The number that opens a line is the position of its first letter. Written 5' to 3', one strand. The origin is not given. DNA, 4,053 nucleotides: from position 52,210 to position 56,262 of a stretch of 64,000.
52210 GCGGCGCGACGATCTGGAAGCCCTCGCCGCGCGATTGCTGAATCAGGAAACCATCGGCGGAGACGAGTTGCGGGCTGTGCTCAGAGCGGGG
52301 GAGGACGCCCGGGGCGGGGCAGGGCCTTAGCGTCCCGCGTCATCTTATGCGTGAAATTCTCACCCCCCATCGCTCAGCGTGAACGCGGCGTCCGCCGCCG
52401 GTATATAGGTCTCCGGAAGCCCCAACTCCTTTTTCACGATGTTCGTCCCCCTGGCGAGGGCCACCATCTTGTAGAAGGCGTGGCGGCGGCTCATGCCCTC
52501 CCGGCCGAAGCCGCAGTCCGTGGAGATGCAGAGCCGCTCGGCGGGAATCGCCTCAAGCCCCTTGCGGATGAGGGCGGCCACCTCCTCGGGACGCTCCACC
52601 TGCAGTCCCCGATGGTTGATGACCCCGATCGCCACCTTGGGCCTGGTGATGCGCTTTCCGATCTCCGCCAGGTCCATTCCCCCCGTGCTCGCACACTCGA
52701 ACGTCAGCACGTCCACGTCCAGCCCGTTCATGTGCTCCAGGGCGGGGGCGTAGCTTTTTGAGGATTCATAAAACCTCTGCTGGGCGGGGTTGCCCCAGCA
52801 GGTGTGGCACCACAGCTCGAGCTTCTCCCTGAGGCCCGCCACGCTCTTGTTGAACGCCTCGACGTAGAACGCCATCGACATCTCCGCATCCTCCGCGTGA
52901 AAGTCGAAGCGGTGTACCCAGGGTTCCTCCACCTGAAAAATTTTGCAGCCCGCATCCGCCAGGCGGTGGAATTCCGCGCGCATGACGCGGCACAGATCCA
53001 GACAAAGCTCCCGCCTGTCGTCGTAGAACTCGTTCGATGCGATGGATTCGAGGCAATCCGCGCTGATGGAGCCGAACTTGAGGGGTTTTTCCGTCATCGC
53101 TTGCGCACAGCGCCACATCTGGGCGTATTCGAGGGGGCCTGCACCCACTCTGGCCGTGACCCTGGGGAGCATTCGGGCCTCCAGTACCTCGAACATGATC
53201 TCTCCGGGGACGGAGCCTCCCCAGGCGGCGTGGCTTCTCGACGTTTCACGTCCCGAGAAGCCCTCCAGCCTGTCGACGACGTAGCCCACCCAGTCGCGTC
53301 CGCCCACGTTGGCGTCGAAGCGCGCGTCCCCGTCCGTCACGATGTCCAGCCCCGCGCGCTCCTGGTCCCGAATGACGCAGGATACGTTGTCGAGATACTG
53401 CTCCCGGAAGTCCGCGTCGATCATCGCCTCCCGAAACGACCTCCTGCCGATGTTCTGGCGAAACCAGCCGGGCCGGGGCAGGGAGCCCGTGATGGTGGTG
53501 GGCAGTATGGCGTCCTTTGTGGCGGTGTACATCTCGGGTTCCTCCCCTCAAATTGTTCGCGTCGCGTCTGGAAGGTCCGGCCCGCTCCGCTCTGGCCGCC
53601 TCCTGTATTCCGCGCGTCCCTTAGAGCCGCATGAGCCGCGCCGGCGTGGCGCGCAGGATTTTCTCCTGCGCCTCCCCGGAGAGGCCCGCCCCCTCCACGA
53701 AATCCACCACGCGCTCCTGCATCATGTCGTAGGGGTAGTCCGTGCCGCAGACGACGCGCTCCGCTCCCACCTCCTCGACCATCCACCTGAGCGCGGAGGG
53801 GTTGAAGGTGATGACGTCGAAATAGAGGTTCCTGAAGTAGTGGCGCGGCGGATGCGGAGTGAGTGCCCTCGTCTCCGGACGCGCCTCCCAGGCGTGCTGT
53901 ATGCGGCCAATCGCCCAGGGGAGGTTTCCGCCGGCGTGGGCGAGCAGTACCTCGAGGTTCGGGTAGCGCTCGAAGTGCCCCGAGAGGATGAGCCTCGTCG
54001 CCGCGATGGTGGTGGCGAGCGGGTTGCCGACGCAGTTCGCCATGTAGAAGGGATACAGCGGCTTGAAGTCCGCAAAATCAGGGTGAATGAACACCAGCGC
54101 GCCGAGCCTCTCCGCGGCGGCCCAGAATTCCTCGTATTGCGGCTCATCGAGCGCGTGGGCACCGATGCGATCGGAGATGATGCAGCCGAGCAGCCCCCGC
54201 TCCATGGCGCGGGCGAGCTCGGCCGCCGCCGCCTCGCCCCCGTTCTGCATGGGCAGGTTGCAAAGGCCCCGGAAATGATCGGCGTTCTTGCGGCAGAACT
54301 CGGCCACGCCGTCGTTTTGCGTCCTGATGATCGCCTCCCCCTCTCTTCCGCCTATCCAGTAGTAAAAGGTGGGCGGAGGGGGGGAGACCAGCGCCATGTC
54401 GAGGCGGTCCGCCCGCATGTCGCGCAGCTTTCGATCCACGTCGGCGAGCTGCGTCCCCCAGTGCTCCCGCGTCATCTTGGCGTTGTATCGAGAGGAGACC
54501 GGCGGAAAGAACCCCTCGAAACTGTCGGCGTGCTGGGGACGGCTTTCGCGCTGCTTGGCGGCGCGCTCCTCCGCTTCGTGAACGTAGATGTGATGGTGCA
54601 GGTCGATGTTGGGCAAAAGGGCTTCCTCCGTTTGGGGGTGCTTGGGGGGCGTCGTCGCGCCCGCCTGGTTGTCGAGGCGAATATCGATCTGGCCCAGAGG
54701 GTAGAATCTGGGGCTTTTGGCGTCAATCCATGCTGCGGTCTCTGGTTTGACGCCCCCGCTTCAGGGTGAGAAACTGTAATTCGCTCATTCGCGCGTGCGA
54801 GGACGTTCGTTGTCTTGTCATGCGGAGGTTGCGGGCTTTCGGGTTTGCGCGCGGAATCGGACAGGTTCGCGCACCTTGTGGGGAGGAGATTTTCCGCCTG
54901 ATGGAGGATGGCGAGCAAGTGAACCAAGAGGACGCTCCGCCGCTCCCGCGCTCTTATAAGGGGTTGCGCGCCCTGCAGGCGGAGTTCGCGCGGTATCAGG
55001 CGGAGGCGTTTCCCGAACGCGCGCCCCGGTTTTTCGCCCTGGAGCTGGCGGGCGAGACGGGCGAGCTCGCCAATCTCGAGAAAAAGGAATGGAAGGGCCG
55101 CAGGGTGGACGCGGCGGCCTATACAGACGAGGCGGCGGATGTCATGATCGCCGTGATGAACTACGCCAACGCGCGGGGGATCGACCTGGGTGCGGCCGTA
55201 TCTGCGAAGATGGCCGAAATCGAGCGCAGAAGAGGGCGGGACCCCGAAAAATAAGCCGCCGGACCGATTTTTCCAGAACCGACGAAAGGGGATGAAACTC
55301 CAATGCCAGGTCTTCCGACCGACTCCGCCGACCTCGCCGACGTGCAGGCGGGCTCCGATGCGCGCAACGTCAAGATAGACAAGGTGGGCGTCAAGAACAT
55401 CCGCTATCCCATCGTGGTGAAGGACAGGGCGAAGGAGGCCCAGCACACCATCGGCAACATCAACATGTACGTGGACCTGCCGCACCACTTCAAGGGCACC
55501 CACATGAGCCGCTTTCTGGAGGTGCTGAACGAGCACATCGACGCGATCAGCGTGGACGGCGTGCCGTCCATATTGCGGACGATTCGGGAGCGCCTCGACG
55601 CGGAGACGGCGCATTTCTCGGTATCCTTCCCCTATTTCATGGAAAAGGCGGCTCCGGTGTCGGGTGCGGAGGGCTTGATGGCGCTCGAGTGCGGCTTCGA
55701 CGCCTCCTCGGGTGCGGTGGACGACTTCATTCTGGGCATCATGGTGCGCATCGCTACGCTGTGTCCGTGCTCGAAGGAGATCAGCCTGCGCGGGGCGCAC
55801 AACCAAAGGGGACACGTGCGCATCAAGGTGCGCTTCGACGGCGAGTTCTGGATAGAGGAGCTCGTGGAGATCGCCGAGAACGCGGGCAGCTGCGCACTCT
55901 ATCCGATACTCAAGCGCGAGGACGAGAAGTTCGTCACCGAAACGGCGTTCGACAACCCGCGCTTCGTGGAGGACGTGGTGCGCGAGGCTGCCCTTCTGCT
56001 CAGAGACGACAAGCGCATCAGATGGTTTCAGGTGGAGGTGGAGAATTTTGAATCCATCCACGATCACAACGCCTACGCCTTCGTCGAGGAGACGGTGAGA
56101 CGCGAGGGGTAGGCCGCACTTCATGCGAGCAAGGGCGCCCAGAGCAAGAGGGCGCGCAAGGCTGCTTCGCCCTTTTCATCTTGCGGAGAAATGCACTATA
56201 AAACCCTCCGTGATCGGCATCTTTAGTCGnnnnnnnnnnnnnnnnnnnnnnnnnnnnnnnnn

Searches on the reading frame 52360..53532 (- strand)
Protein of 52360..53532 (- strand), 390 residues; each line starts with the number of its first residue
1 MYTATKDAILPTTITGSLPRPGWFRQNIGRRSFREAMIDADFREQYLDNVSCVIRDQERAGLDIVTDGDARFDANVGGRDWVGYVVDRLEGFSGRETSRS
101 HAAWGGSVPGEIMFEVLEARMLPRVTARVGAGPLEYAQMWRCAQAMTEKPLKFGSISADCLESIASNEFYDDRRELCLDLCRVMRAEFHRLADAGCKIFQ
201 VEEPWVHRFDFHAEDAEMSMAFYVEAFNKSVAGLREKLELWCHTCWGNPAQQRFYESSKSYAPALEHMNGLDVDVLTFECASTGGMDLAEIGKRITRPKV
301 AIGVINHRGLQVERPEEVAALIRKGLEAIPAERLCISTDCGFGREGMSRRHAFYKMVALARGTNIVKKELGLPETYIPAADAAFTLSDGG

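Call 50: search_protein_families(library=pfam, proteins=[window:52360-53532:-], max_evalue=0.0001)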
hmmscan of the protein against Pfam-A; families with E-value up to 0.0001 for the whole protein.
window:52360-53532:- (390 aa): 1 family
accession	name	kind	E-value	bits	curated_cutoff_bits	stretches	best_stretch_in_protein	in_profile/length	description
PF01717.24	Meth_synt_2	-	2.2e-24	86.8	21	1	10-360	1-322/324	Cobalamin-independent synthase, Catalytic domain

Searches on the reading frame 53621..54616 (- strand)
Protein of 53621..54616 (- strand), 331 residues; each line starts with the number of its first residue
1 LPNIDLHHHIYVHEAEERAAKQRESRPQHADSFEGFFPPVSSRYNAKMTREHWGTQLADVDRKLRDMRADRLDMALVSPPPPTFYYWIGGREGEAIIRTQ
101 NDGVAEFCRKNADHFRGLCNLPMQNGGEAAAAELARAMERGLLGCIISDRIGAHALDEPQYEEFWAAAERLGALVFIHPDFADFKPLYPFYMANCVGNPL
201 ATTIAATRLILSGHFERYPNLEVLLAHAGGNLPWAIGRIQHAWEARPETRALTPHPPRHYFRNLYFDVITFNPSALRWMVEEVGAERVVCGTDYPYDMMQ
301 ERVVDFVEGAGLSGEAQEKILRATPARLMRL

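Call 50: search_protein_families(library=pfam, proteins=[window:53621-54616:-], max_evalue=0.0001)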
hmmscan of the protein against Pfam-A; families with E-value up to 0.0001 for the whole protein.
window:53621-54616:- (331 aa): 1 family
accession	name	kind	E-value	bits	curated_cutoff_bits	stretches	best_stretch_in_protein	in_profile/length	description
PF04909.20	Amidohydro_2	-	2e-32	113.6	26.4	1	4-331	1-289/289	Amidohydrolase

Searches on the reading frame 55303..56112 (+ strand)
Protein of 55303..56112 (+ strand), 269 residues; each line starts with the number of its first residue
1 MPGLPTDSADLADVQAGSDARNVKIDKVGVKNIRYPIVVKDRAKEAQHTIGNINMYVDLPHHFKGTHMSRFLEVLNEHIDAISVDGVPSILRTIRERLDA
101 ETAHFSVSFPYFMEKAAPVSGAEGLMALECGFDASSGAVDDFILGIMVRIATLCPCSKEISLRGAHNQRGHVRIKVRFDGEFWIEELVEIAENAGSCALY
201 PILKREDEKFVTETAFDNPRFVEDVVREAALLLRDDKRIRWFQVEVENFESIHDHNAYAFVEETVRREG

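Call 50: search_protein_families(library=pfam, proteins=[window:55303-56112:+], max_evalue=0.0001)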
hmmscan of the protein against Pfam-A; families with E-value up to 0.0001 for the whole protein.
window:55303-56112:+ (269 aa): 1 family
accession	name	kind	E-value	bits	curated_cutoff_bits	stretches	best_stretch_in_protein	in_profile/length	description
PF02649.19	GCHY-1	-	3.5e-95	318.9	25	1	11-259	1-260/260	Type I GTP cyclohydrolase folE2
